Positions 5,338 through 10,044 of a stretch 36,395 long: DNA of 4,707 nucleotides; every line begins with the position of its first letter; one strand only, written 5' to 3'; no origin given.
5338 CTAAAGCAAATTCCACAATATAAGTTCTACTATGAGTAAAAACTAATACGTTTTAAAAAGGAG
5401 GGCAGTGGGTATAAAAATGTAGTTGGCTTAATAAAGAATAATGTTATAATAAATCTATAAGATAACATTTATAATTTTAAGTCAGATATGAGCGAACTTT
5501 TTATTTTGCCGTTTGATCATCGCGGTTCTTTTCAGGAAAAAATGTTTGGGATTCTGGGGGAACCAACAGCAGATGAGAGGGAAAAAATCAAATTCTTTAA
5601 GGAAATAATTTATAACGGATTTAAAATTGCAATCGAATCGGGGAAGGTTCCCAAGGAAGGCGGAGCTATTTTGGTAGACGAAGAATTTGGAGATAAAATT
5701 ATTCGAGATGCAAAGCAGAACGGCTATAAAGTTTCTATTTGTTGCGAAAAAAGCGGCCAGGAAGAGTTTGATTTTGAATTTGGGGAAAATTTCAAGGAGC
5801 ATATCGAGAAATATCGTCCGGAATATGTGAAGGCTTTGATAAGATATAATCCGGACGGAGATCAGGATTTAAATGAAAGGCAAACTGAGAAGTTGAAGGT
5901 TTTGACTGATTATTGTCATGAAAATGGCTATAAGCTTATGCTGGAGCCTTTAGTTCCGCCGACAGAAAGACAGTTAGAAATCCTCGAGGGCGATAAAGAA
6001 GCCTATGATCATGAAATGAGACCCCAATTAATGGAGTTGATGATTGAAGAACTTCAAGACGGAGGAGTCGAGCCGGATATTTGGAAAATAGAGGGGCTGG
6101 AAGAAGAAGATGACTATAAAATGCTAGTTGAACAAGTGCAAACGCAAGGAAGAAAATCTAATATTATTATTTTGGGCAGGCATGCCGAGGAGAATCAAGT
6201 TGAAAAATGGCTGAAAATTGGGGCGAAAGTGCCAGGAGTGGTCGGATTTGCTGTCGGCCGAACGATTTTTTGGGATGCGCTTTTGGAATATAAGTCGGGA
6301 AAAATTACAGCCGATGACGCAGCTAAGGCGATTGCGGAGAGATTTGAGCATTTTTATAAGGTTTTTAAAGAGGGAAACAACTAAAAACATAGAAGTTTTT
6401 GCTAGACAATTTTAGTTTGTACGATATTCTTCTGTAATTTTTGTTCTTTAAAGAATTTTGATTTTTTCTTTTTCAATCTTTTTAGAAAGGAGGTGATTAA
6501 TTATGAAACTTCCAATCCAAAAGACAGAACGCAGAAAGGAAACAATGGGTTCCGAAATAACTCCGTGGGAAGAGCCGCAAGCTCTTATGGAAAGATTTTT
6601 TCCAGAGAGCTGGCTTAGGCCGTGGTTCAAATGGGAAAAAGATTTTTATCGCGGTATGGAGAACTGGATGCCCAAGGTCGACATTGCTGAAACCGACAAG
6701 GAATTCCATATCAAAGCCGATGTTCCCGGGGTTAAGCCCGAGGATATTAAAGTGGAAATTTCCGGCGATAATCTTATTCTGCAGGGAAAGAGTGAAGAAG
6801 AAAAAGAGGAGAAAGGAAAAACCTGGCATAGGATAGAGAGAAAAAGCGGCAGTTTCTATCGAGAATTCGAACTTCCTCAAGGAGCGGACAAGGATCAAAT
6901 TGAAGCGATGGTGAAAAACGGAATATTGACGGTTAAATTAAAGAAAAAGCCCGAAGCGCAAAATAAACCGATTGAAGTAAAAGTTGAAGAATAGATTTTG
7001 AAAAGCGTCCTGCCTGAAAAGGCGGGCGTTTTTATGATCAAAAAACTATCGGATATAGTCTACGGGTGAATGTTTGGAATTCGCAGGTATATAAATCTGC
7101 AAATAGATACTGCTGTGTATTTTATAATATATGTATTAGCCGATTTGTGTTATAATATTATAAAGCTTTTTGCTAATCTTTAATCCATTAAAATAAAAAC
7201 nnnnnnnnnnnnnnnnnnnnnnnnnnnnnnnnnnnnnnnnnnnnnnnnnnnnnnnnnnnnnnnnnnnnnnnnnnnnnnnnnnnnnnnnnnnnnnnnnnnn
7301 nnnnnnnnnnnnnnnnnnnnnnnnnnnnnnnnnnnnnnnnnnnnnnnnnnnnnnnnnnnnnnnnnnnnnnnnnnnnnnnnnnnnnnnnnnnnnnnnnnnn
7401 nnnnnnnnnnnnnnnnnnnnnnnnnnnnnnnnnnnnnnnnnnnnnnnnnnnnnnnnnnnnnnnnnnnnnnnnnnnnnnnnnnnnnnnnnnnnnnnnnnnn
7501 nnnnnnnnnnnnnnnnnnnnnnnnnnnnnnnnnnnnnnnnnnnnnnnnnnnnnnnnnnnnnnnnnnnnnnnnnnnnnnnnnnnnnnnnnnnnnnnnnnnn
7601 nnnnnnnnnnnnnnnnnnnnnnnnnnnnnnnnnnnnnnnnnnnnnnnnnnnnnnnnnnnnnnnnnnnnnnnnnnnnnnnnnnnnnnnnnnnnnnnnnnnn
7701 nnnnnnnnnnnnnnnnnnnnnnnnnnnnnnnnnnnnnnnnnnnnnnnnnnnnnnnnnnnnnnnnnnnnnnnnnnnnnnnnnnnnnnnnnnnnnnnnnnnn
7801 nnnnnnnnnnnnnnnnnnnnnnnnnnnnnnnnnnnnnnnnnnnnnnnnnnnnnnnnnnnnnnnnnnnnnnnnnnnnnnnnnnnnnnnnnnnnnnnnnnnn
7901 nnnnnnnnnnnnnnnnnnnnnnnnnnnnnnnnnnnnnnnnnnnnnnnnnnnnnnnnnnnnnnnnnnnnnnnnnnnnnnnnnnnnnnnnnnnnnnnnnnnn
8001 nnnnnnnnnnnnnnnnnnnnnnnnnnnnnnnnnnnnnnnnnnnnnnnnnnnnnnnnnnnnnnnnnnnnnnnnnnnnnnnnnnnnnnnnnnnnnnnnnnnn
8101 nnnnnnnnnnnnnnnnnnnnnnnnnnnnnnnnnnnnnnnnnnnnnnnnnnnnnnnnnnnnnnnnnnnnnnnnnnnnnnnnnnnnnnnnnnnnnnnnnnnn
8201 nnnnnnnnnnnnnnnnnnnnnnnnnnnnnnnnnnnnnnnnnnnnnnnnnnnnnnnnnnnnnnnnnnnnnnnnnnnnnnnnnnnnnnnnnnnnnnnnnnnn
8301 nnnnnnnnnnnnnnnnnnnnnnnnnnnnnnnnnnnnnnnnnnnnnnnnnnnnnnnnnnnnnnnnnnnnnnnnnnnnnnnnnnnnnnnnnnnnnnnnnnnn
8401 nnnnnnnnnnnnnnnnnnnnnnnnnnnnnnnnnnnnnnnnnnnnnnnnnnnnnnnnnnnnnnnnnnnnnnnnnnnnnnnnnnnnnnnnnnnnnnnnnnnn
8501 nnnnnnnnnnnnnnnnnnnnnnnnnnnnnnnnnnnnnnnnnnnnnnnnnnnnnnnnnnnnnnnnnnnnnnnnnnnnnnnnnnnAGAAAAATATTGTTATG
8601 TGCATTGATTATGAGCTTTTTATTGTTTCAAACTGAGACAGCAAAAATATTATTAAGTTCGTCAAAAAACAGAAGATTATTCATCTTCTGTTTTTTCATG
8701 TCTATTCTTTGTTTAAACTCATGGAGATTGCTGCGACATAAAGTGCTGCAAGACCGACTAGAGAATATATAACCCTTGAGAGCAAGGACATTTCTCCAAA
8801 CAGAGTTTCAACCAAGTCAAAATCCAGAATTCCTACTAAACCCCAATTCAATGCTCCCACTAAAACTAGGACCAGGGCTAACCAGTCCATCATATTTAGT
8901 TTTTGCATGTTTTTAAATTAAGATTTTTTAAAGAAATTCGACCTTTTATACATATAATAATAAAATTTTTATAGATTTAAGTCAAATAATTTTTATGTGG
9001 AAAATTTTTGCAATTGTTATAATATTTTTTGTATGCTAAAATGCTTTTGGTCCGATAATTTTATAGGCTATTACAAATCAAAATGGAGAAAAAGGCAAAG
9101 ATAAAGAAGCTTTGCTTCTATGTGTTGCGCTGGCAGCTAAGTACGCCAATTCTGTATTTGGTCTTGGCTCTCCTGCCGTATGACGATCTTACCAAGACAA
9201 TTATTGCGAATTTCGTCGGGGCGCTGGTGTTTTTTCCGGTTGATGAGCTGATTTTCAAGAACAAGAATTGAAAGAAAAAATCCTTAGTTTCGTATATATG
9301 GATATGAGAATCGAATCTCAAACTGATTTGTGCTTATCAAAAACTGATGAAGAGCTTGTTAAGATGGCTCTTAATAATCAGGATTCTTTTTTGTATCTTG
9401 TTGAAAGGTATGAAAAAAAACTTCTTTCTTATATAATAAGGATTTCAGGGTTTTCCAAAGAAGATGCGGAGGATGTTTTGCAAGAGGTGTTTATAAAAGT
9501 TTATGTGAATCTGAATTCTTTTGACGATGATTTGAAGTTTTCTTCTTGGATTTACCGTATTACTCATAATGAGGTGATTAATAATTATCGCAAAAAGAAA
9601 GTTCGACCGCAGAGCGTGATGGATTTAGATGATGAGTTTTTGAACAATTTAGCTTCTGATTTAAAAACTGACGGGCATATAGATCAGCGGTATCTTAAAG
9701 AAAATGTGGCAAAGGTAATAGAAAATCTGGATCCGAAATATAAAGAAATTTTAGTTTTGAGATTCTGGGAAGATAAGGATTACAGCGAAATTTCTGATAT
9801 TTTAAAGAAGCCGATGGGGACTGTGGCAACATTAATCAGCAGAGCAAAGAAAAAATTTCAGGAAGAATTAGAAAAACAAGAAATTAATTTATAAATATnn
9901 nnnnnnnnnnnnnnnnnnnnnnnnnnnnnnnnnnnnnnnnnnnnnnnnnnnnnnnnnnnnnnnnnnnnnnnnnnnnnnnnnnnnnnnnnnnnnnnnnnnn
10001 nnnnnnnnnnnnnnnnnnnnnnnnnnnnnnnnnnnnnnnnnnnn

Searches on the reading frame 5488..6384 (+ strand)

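Call 13: search_protein_families(library=pfam, proteins=[window:5488-6384:+], max_evalue=0.0001)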
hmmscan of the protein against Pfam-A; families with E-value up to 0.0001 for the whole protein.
window:5488-6384:+ (298 aa): 1 family
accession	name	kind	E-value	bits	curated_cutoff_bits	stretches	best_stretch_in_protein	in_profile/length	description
PF09863.15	DUF2090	-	4.9e-36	124.8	27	1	2-295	35-308/310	Uncharacterized protein conserved in bacteria (DUF2090)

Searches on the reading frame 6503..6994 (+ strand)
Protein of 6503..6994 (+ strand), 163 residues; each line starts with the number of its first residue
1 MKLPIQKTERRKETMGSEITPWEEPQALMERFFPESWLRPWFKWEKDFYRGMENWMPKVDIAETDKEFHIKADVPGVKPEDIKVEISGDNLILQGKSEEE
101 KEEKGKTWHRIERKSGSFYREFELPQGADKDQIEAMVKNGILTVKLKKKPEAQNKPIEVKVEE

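Call 13: search_protein_families(library=pfam, proteins=[window:6503-6994:+], max_evalue=0.0001)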
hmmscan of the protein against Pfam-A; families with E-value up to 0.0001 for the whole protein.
window:6503-6994:+ (163 aa): 2 families
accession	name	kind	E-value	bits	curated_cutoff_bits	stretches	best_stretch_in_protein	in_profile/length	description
PF00011.27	HSP20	-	2e-28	98.9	20.8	1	60-161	1-101/102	Hsp20/alpha crystallin family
PF17886.7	ArsA_HSP20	-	2.4e-06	27.4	22.5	1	65-145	1-62/63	HSP20-like domain found in ArsA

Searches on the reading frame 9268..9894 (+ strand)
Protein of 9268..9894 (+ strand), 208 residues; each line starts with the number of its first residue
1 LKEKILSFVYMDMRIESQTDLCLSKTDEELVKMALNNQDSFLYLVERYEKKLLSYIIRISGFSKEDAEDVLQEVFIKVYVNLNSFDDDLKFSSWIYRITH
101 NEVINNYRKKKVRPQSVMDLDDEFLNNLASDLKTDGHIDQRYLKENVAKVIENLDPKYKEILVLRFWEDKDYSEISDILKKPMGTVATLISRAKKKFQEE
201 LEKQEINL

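Call 13: search_protein_families(library=pfam, proteins=[window:9268-9894:+], max_evalue=0.0001)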
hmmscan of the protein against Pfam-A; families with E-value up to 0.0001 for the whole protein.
window:9268-9894:+ (208 aa): 3 families
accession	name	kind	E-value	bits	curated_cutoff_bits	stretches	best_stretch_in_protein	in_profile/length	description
PF04542.20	Sigma70_r2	-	4e-16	59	24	1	44-111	1-69/71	Sigma-70 region 2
PF08281.18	Sigma70_r4_2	-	2.9e-13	49.7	25.7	1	145-196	2-53/54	Sigma-70, region 4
PF04545.22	Sigma70_r4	-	7.5e-08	32.2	24.1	1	151-196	2-47/50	Sigma-70, region 4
